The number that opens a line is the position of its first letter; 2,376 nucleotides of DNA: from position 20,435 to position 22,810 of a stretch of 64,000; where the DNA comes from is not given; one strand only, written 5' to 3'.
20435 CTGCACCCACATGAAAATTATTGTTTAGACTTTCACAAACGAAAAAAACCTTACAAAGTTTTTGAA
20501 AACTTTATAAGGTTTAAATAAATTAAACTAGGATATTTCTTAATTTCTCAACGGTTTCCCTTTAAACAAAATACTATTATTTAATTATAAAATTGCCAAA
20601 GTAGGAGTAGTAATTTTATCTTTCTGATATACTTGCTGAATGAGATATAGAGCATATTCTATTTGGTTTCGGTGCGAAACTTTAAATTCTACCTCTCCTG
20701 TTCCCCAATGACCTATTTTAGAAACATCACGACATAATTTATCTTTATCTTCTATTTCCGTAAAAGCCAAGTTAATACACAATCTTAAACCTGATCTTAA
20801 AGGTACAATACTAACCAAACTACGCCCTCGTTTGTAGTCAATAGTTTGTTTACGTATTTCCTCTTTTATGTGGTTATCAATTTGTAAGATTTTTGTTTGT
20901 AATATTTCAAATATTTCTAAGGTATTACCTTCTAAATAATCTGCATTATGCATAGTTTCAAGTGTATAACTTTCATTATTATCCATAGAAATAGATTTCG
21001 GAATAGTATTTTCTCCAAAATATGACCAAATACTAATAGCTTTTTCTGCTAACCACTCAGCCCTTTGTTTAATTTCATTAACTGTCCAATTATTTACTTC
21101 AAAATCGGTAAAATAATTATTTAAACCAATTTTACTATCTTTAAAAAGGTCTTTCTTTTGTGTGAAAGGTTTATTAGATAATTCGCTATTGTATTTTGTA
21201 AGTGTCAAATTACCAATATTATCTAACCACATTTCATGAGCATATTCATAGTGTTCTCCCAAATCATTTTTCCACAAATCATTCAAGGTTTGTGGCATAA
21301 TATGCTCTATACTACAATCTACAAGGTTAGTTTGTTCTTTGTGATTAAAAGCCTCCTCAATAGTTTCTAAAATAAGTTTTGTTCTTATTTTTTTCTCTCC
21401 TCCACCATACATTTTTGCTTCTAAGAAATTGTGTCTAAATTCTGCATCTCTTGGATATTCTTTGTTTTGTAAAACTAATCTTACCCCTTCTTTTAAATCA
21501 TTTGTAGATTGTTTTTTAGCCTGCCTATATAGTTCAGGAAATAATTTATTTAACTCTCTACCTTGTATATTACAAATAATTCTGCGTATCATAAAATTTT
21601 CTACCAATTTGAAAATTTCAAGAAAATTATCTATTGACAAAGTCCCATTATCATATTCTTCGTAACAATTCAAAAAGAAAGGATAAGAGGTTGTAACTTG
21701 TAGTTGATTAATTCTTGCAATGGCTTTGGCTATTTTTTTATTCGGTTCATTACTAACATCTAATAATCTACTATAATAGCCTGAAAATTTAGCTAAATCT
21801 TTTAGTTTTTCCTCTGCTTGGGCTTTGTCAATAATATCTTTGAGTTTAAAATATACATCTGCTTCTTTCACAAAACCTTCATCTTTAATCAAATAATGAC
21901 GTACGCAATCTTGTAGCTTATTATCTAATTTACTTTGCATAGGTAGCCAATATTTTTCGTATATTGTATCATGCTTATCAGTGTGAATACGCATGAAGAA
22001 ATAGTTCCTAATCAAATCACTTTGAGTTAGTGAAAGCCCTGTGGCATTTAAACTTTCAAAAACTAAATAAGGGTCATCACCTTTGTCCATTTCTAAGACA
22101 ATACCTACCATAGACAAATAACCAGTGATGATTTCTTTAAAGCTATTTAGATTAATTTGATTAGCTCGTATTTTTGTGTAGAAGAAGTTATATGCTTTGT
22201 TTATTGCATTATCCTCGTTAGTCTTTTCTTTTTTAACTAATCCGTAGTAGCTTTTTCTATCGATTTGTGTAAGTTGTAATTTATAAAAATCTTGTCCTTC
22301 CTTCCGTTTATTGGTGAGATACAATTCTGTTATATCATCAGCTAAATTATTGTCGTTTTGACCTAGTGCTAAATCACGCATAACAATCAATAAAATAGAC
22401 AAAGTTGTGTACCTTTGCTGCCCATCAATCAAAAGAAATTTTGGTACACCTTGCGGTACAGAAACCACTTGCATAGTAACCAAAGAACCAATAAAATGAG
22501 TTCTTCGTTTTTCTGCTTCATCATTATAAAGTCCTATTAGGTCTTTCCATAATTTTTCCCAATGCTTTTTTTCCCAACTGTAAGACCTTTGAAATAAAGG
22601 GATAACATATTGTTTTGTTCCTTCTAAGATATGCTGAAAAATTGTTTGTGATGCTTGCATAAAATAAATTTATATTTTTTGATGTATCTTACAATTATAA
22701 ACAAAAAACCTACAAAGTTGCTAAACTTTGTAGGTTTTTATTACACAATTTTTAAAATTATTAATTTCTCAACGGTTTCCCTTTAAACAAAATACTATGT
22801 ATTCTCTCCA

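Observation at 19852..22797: Three att-like direct repeats of a gene 3' end delimit two stacked integrase-less cassettes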

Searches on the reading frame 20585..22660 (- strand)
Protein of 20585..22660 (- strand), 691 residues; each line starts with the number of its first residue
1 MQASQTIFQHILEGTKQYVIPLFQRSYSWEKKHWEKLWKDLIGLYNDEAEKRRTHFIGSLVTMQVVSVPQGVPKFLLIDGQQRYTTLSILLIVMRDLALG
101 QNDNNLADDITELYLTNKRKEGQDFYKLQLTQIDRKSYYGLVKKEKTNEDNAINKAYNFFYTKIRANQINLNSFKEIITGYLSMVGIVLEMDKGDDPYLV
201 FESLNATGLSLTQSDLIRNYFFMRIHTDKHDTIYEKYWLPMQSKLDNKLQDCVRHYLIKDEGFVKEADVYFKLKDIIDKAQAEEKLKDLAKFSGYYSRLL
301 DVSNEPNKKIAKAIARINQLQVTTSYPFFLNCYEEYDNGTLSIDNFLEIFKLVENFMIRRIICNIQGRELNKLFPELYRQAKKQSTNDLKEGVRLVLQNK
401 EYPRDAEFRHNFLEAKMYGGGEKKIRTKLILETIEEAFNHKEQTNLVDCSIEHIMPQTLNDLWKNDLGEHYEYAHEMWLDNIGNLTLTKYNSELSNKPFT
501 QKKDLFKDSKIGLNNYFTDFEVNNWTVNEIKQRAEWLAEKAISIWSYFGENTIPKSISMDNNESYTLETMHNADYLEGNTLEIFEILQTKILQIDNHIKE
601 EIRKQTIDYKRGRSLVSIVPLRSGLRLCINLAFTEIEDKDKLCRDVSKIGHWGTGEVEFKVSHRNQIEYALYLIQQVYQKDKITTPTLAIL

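Call 5: search_protein_families(library=pfam, proteins=[window:20585-22660:-], max_evalue=0.01)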
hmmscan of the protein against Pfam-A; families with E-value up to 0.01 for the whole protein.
window:20585-22660:- (691 aa): 3 families
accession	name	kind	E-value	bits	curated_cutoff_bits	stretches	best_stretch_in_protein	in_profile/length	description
PF03235.19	GmrSD_N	-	2.6e-35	122.8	33.2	1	10-222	3-199/199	GmrSD restriction endonuclease, N-terminal domain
PF07510.16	GmrSD_C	-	1e-25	90.7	23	1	402-539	1-137/138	GmrSD restriction endonucleases, C-terminal domain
PF18899.5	DUF5655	-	4.3e-07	30.4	24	1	579-679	11-107/109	Domain of unknown function (DUF5655)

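Call 16: find_encoding_contigs(protein=window:20585-22660:-, flank=10000, max_places=10)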
Protein window:20585-22660:- (691 aa): 2 contigs read that carry it; 2 places shown.
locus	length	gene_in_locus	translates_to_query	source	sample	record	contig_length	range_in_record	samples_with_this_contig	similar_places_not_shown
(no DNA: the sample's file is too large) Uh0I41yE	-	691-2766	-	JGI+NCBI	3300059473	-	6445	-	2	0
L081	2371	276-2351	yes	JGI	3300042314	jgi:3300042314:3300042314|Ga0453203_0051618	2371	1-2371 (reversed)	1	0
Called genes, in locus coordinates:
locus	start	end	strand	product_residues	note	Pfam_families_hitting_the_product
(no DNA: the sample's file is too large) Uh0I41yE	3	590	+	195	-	?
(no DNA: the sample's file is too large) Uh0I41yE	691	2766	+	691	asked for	PF03235:GmrSD_N, PF07510:GmrSD_C, PF18899:DUF5655 (weak)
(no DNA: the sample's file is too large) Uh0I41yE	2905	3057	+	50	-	-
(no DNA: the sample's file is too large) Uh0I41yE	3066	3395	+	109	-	-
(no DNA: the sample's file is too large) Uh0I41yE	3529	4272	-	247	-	-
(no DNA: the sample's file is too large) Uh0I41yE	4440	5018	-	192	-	PF13580:SIS_2, PF01380:SIS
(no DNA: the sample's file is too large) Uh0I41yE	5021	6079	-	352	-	PF09423:PhoD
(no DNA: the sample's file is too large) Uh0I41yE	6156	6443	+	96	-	?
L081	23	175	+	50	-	-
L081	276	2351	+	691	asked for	PF03235:GmrSD_N, PF07510:GmrSD_C, PF18899:DUF5655 (weak)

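Call 38: search_protein_families(library=padloc, proteins=[window:20585-22660:-], max_evalue=0.01)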
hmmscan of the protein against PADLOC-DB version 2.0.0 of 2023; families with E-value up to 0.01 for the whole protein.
window:20585-22660:- (691 aa): 28 families (the best 25 are shown)
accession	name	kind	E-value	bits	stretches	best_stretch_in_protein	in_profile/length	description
PDLC02693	Orf5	-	1.5e-193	642.7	1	11-545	2-542/543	Orf5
PDLC04157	HEC-06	-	1.6e-82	275.9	1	15-546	20-556/558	-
PDLC04154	HEC-06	-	9.1e-81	270.2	1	2-546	8-565/569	-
PDLC04155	HEC-06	-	1.3e-75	253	1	8-546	12-559/562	-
PDLC02702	Orf5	-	1.1e-72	243.6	1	17-547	2-543/543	Orf5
PDLC02687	Orf5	-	1.3e-63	213.6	1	1-528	1-541/543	Orf5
PDLC02700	Orf5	-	3.2e-59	199.1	1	11-545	6-555/555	Orf5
PDLC02691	Orf5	-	1.5e-42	143.9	1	9-545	11-579/579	Orf5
PDLC02695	Orf5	-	4.8e-41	138.8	1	2-544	4-600/601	Orf5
PDLC02701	Orf5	-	1.6e-34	117.4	1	9-547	11-596/596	Orf5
PDLC02692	Orf5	-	3.6e-31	106.5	1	17-547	7-558/558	Orf5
PDLC02698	Orf5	-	2.5e-30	103.7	2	174-545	200-571/573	Orf5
PDLC04156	HEC-06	-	5.3e-27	92.6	2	10-148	13-146/562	-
PDLC03655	mREase_IV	-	2.2e-25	87.2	2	167-468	203-523/629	Type IV methyl-directed restriction enzyme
PDLC02699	Orf5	-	8.1e-24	82.2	2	19-124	2-96/530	Orf5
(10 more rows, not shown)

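Call 44: find_homologous_proteins(query=window:20585-22660:-, max_evalue=1e-50)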
Query window:20585-22660:- (691 aa): 6278 proteins with E <= 1e-50 among 8000 candidates; the best 120 are listed.
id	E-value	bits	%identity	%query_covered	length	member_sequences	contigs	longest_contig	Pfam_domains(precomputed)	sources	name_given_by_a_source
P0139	0.0e+0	1567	100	100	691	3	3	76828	PF07510.17,PF18899.6,PF03235.20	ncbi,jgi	jgi:uncharacterized protein with ParB-like and HNH nuclease domain/predicted transport protein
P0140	0.0e+0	1019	65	99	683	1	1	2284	PF07510.17,PF18899.6,PF03235.20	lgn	-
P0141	0.0e+0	1011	71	92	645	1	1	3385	PF07510.17,PF03235.20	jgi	jgi:predicted transport protein/uncharacterized protein with ParB-like and HNH nuclease domain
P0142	1.0e-274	931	85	69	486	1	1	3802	PF07510.17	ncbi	-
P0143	8.3e-272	922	66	89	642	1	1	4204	PF07510.17,PF03235.20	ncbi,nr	ncbi:MAG: DUF262 domain-containing HNH endonuclease family protein [Thermoflexibacter sp.]|nr:DUF262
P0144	4.8e-266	903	57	98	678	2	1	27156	PF07510.17,PF18899.6,PF03235.20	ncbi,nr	ncbi:MAG: DUF262 domain-containing protein [Bacteroidetes bacterium]|nr:MAG: DUF262 domain-containin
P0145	3.8e-263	893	57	99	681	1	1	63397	PF07510.17,PF03235.20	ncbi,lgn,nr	ncbi:MAG: DUF262 domain-containing protein [Cytophagales bacterium]|nr:MAG: DUF262 domain-containing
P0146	6.2e-201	688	46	98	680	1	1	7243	PF07510.17,PF18899.6,PF03235.20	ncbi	-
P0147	4.1e-197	675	46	98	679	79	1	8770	PF07510.17,PF18899.6,PF03235.20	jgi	jgi:uncharacterized protein with ParB-like and HNH nuclease domain/predicted transport protein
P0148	1.7e-196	673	47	98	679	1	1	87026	PF07510.17,PF18899.6,PF03235.20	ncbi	-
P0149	1.8e-196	673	45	98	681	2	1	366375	PF07510.17,PF18899.6,PF03235.20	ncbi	ncbi:MAG: DUF262 domain-containing protein [Chloroherpetonaceae bacterium]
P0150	9.2e-196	671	46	98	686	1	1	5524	PF07510.17,PF18899.6,PF03235.20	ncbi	-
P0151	1.3e-193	663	45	98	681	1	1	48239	PF07510.17,PF18899.6,PF03235.20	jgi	jgi:uncharacterized protein with ParB-like and HNH nuclease domain/predicted transport protein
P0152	1.9e-193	663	45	98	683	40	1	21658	PF07510.17,PF18899.6,PF03235.20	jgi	jgi:uncharacterized protein with ParB-like and HNH nuclease domain/predicted transport protein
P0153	2.3e-193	663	45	98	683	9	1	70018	PF07510.17,PF18899.6,PF03235.20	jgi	jgi:uncharacterized protein with ParB-like and HNH nuclease domain/predicted transport protein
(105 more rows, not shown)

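Call 45: find_encoding_contigs(protein=P0142, flank=10000, max_places=4)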
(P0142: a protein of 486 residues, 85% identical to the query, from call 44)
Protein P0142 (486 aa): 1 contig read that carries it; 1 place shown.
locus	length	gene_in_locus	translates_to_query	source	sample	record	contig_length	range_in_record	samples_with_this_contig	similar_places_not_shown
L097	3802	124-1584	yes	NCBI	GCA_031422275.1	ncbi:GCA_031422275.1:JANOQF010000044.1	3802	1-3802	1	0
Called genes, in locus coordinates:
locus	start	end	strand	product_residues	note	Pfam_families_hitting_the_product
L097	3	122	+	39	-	?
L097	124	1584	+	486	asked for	PF07510:GmrSD_C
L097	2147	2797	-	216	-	PF07592:DDE_Tnp_ISAZ013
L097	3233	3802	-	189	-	?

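Call 74: search_protein_families(library=ncbifam, proteins=[window:20585-22660:-], max_evalue=0.001)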
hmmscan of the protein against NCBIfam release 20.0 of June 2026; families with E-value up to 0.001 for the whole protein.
window:20585-22660:- (691 aa): 0 families
